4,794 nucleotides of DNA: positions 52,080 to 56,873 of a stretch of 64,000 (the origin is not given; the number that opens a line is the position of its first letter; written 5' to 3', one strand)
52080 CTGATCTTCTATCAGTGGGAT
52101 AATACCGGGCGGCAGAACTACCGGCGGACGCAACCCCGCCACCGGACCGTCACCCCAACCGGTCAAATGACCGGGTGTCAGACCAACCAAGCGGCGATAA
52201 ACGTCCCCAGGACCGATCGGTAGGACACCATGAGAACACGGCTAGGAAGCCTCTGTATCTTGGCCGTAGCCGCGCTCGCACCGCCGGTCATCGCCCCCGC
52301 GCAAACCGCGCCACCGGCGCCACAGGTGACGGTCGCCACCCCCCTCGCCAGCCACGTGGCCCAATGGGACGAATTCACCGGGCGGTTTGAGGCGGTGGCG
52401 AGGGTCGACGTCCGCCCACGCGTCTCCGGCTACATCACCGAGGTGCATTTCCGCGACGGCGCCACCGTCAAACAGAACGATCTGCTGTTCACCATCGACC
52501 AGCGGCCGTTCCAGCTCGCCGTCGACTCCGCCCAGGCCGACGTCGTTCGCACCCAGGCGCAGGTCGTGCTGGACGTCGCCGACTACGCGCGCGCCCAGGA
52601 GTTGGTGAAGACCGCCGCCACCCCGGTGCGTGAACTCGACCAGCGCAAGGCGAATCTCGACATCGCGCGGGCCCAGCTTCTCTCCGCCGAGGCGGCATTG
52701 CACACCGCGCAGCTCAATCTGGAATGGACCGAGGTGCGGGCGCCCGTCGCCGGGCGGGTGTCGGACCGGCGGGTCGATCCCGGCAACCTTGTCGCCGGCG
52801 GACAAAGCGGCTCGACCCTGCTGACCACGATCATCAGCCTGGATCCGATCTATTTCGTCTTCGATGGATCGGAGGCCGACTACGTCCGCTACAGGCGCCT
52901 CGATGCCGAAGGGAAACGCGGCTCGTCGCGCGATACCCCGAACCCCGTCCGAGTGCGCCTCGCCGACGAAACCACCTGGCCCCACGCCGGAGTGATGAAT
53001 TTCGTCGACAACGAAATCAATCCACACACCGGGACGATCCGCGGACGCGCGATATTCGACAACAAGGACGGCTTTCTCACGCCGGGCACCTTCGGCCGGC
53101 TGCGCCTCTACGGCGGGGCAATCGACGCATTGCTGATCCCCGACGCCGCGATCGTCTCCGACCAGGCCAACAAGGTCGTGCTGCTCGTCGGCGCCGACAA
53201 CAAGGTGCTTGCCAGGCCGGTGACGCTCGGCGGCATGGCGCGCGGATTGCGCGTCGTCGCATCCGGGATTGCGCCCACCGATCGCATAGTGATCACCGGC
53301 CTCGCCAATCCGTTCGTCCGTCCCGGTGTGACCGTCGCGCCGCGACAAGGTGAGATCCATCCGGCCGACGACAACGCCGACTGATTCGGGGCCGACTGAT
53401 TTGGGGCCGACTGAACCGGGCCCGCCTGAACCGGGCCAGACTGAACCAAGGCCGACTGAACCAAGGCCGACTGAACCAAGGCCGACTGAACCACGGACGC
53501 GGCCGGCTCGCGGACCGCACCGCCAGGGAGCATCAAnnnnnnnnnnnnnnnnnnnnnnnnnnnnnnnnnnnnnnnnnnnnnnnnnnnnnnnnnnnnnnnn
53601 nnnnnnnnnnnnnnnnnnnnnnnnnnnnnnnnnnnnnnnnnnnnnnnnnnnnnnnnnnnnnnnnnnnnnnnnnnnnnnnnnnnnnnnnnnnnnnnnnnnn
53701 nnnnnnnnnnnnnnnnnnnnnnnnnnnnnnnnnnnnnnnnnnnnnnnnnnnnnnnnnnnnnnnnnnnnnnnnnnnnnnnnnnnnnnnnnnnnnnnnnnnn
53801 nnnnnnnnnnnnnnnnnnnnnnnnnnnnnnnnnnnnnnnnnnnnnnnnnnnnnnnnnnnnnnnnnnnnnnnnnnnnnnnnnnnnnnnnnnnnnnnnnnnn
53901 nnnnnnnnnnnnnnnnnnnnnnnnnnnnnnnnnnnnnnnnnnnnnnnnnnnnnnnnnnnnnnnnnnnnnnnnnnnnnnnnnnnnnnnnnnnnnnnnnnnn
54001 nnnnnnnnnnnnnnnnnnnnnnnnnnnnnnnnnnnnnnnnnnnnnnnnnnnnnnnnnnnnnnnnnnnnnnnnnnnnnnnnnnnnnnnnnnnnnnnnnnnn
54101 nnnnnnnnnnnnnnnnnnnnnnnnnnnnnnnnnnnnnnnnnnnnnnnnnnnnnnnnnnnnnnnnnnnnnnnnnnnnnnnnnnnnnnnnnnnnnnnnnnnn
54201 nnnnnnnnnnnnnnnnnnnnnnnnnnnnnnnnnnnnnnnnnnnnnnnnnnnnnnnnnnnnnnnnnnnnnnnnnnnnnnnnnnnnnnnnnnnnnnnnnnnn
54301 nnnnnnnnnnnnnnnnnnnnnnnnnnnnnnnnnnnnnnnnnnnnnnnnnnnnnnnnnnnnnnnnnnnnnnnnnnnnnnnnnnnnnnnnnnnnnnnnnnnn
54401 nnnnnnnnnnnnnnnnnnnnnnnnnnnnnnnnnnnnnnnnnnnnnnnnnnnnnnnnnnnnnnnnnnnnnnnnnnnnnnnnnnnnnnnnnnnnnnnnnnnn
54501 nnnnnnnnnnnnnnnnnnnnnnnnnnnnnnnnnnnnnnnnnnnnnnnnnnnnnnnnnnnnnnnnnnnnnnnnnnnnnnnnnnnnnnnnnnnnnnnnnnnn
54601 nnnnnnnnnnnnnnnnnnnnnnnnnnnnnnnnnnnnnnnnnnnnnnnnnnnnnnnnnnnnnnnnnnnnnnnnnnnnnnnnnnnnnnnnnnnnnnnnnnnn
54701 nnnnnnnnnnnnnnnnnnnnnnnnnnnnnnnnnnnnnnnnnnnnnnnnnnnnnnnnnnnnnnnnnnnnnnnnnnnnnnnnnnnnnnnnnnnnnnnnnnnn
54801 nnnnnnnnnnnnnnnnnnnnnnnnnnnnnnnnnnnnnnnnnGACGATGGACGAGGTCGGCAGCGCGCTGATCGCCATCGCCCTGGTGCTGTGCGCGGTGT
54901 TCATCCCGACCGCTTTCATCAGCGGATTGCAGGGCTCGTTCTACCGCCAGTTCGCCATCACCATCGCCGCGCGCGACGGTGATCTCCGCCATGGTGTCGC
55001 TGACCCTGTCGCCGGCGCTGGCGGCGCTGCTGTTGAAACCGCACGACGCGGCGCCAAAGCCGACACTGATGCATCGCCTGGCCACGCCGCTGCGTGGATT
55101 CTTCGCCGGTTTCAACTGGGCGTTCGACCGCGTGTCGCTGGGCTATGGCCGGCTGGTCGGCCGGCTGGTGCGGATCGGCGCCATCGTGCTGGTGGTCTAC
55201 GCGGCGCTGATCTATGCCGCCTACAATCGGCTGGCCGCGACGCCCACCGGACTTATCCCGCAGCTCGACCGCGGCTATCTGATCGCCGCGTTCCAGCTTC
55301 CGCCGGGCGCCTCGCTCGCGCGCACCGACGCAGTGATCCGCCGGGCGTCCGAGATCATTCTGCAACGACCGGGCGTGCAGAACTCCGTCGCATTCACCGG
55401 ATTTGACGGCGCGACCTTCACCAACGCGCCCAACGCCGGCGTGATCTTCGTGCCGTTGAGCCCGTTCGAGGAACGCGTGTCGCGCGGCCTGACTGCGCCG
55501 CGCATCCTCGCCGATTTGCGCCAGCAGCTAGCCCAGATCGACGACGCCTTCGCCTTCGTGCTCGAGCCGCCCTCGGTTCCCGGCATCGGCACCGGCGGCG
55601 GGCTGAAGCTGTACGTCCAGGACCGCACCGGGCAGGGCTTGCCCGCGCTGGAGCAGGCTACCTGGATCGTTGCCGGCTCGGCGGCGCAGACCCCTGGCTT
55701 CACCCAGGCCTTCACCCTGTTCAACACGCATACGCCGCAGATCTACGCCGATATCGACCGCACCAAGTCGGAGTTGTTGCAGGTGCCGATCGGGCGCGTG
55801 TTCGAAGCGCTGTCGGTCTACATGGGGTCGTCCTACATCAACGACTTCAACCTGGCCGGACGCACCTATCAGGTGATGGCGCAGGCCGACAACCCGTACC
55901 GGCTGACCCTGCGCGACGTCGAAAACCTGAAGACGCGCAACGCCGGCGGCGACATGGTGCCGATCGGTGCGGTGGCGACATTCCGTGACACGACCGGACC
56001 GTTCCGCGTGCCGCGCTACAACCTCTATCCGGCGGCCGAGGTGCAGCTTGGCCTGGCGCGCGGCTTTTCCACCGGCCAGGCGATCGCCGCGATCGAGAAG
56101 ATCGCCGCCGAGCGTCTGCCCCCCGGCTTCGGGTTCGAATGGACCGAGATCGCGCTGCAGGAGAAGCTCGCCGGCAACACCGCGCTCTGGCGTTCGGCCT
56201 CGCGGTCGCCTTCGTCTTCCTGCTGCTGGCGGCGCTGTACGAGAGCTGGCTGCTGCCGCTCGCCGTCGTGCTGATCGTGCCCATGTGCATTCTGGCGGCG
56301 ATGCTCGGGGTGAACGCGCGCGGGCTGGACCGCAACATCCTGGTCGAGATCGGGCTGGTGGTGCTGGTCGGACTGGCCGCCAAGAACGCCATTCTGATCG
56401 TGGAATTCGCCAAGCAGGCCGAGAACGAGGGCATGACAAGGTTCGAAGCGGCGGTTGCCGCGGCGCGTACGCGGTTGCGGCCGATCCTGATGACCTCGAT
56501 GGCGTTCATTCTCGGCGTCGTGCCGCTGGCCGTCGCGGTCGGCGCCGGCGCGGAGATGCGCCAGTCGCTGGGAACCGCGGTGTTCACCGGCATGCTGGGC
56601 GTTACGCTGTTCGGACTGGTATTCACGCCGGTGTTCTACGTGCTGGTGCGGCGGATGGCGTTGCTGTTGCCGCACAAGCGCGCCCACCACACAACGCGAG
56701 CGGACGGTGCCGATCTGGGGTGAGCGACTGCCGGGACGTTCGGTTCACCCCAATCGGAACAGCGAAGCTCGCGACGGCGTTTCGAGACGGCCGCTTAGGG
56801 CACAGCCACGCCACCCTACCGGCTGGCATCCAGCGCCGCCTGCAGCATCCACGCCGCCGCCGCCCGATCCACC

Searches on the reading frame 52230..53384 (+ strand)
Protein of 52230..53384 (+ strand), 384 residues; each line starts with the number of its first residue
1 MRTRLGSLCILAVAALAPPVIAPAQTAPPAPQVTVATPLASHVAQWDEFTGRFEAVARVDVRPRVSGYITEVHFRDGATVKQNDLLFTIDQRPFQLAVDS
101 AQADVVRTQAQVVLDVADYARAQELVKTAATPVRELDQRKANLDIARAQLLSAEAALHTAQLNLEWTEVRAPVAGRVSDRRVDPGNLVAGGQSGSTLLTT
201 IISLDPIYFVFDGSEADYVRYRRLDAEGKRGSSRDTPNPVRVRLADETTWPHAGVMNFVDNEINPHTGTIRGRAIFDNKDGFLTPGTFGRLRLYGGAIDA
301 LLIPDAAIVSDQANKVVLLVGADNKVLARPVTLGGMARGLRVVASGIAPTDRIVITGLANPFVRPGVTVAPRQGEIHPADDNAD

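Call 50: search_protein_families(library=pfam, proteins=[window:52230-53384:+], max_evalue=0.01)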
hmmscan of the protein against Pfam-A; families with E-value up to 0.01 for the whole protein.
window:52230-53384:+ (384 aa): 4 families
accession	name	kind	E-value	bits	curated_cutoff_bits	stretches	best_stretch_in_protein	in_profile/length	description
PF16576.10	HlyD_D23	-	3.3e-11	43.3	30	1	59-288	20-213/214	Barrel-sandwich domain of CusB or HlyD membrane-fusion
PF13437.12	HlyD_3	-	3.9e-07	31.2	22.2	0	169-279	2-96/106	HlyD family secretion protein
PF13533.13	Biotin_lipoyl_2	-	7.5e-07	29.3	29.8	1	61-90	3-32/32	Biotin-lipoyl like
PF00364.28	Biotin_lipoyl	-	0.0011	19.2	22.1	0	59-89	43-73/73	Biotin-requiring enzyme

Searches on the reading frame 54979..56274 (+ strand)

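Call 50: search_protein_families(library=pfam, proteins=[window:54979-56274:+], max_evalue=0.01)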
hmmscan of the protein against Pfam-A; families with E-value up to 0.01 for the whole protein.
window:54979-56274:+ (431 aa): 1 family
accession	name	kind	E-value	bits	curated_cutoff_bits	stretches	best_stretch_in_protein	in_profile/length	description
PF00873.25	ACR_tran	-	5e-80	269.9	28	1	2-404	473-866/1021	AcrB/AcrD/AcrF family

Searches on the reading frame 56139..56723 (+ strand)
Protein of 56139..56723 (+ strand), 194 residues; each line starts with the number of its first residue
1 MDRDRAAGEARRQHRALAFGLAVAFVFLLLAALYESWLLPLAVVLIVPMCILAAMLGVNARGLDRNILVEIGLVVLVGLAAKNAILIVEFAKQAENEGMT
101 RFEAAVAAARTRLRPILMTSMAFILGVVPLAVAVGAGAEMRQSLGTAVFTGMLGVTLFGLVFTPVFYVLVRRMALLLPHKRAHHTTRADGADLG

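Call 50: search_protein_families(library=pfam, proteins=[window:56139-56723:+], max_evalue=0.01)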
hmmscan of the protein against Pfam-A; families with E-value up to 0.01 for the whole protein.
window:56139-56723:+ (194 aa): 2 families
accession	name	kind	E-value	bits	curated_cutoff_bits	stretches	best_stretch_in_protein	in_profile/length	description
PF00873.25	ACR_tran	-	2.5e-57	194.8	28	1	15-171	864-1021/1021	AcrB/AcrD/AcrF family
PF03176.21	MMPL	-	8.8e-07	28.6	20.5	1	11-183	141-314/333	MMPL family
